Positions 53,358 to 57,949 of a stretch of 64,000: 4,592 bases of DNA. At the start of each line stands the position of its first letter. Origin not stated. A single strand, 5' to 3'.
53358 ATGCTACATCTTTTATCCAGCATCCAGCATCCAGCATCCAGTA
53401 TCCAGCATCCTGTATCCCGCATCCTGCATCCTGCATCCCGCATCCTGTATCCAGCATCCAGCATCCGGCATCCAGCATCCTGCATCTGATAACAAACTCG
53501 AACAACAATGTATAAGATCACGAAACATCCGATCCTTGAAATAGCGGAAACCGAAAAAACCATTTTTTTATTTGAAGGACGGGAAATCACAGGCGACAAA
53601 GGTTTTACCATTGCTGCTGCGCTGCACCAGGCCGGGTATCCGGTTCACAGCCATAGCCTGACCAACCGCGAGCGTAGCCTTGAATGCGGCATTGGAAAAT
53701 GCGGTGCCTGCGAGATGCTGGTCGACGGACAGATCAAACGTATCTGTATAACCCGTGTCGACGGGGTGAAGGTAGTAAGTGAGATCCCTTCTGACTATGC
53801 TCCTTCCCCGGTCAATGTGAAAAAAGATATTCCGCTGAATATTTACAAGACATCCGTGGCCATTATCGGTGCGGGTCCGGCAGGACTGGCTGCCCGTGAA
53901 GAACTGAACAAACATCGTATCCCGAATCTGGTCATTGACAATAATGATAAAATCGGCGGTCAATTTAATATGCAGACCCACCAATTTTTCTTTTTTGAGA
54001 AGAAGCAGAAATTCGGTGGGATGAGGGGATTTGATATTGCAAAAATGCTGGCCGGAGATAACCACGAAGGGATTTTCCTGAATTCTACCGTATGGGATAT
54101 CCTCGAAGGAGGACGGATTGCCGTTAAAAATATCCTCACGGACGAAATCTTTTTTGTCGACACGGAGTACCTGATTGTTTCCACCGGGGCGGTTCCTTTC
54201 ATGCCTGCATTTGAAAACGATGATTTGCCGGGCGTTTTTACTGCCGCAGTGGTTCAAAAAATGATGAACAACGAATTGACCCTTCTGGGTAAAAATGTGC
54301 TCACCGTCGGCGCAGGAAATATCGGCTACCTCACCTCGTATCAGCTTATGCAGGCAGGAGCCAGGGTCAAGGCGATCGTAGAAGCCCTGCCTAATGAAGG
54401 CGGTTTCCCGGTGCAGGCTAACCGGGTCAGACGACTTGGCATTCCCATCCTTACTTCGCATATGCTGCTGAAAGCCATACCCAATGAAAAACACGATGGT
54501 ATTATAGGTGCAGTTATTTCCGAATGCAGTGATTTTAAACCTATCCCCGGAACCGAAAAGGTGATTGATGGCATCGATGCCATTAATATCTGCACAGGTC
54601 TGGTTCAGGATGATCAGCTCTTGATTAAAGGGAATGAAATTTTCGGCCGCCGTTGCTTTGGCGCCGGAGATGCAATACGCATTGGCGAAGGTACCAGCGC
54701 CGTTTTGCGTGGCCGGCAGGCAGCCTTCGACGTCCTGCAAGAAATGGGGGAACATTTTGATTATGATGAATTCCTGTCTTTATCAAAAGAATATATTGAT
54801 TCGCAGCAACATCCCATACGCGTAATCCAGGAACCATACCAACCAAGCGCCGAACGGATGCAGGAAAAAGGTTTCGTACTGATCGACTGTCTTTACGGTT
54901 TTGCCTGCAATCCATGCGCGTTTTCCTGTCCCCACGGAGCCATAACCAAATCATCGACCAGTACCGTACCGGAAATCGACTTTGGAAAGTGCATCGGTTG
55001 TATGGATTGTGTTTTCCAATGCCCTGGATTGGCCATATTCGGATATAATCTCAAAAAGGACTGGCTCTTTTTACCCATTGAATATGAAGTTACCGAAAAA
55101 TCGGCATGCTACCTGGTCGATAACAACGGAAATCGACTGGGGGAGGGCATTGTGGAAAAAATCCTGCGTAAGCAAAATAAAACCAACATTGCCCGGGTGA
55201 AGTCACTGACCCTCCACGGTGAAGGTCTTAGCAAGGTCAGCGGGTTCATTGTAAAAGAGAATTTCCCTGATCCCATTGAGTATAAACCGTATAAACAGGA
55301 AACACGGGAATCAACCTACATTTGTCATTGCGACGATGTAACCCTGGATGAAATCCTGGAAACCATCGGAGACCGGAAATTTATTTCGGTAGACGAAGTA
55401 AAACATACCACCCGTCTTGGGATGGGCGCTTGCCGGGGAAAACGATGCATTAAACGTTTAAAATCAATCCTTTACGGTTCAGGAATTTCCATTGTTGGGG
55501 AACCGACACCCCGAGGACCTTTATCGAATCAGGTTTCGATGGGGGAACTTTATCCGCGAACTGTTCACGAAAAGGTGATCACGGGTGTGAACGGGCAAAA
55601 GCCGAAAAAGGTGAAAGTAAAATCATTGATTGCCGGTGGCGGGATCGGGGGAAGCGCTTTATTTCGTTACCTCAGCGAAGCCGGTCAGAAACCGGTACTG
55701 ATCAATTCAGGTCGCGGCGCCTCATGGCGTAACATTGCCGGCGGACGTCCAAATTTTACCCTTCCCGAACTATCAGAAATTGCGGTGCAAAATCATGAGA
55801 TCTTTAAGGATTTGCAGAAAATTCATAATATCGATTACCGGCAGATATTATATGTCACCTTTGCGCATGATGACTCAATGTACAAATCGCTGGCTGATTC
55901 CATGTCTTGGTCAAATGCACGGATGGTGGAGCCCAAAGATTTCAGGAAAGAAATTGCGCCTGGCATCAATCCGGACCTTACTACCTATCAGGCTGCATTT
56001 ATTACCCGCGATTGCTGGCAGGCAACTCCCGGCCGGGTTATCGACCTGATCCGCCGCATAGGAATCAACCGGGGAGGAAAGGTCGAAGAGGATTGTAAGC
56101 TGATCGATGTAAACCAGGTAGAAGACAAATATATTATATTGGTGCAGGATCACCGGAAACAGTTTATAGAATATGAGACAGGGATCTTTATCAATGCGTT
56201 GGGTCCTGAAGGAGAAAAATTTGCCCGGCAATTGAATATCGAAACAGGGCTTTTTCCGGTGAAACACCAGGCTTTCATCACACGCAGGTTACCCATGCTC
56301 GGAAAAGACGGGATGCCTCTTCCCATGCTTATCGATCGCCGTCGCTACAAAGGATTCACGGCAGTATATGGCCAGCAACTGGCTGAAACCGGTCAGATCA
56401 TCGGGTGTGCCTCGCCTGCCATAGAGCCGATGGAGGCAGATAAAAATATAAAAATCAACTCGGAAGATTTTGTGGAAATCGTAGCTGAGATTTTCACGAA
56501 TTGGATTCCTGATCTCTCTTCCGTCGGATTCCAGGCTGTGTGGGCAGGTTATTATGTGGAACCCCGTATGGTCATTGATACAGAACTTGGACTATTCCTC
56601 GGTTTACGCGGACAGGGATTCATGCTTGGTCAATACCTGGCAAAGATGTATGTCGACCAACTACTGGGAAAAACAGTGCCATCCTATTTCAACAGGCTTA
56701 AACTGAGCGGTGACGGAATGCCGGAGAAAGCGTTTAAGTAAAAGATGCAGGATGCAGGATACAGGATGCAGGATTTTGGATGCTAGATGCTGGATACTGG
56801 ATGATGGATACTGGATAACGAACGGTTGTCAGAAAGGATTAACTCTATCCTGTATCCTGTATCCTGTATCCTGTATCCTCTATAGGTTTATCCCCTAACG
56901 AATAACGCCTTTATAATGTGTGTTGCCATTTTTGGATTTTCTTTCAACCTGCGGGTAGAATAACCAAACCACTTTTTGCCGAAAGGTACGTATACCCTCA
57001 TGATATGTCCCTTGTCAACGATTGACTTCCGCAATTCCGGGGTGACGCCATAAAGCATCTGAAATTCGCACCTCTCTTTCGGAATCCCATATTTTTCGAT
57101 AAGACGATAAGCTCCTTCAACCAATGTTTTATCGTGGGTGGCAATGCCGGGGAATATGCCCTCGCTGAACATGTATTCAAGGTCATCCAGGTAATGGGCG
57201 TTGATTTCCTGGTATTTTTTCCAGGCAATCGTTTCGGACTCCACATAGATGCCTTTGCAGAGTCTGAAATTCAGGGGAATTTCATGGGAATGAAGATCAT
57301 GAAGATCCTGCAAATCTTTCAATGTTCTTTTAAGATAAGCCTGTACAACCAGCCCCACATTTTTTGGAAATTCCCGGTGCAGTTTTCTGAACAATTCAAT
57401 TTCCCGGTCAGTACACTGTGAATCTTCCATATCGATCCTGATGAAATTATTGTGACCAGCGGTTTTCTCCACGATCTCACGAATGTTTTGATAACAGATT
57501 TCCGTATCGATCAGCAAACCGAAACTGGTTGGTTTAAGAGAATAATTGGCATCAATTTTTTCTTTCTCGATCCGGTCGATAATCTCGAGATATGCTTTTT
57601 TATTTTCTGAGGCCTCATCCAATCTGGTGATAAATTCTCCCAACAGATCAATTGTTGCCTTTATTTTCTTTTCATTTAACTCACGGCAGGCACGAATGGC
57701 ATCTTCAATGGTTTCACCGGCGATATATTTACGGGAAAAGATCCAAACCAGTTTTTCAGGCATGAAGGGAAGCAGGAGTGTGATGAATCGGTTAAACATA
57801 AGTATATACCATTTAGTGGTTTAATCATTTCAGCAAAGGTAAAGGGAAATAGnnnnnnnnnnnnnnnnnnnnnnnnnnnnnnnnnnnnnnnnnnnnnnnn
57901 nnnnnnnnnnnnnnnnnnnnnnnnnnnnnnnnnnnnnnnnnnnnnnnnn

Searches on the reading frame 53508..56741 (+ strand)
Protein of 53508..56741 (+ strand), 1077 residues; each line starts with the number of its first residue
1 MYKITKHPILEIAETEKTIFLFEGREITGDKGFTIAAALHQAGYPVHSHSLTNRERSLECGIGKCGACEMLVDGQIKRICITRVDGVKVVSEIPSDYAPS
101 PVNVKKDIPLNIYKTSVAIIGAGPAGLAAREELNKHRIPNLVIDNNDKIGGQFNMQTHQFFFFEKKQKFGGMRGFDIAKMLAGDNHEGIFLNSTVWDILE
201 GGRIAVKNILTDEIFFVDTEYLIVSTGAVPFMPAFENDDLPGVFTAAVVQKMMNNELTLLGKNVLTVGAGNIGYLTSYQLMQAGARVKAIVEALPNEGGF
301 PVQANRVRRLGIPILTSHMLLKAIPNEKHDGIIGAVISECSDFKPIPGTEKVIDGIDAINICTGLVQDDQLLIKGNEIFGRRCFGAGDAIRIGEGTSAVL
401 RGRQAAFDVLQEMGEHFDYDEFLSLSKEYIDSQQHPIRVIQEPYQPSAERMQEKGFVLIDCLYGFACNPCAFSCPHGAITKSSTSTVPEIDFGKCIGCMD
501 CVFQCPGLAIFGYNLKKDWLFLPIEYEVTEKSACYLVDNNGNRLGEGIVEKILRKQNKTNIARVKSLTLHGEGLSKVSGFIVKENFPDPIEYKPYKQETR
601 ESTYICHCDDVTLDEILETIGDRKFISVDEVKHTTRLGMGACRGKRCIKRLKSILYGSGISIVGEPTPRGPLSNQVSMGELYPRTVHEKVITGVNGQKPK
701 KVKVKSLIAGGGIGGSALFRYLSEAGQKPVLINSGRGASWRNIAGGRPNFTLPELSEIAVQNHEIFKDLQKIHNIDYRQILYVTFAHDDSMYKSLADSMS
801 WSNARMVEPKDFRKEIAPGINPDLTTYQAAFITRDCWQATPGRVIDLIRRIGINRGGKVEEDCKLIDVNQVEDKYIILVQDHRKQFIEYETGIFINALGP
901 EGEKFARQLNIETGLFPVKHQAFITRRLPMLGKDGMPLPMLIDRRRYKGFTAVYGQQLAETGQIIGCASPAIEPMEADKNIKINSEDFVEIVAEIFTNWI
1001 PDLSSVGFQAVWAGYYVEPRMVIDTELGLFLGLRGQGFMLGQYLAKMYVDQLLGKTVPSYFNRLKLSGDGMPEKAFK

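Call 52: search_protein_families(library=pfam, proteins=[window:53508-56741:+], max_evalue=0.00001)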
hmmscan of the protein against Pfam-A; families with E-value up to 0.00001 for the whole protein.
window:53508-56741:+ (1077 aa): 7 families
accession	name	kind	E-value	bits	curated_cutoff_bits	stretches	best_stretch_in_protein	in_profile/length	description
PF01266.30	DAO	-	3.6e-27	96.3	27.9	1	707-1050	3-352/353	FAD dependent oxidoreductase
PF07992.20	Pyr_redox_2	-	3.2e-17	63.3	26.1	1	116-371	2-243/291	Pyridine nucleotide-disulphide oxidoreductase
PF04324.20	Fer2_BFD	-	2.4e-09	37.8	26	1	604-655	1-48/50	BFD-like [2Fe-2S] binding domain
PF13450.12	NAD_binding_8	-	3e-09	37.5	21.9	0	119-154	1-36/68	NAD(P)-binding Rossmann-like domain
PF13510.11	Fer2_4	-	3.2e-09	37.1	22.8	1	19-86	5-74/82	2Fe-2S iron-sulfur cluster binding domain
PF13738.12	Pyr_redox_3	-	2.4e-07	30.8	30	0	119-163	2-47/305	Pyridine nucleotide-disulphide oxidoreductase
PF01494.25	FAD_binding_3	-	9.6e-07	28.8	22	0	114-147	1-34/349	FAD binding domain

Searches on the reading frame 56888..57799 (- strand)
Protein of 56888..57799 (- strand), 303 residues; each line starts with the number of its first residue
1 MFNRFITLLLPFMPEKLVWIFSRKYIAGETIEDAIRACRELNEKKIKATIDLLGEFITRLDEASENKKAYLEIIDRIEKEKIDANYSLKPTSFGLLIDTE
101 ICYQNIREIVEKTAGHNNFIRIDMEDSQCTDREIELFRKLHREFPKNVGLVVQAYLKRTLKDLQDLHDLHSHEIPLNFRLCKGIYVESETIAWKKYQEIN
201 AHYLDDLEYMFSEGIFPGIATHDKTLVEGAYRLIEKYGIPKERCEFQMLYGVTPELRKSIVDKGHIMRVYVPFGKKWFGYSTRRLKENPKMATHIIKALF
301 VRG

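Call 52: search_protein_families(library=pfam, proteins=[window:56888-57799:-], max_evalue=0.00001)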
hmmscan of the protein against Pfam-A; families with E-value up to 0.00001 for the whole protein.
window:56888-57799:- (303 aa): 1 family
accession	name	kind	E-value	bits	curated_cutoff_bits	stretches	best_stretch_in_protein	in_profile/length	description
PF01619.24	Pro_dh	-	6.3e-40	137.9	27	1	35-291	2-272/278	Proline dehydrogenase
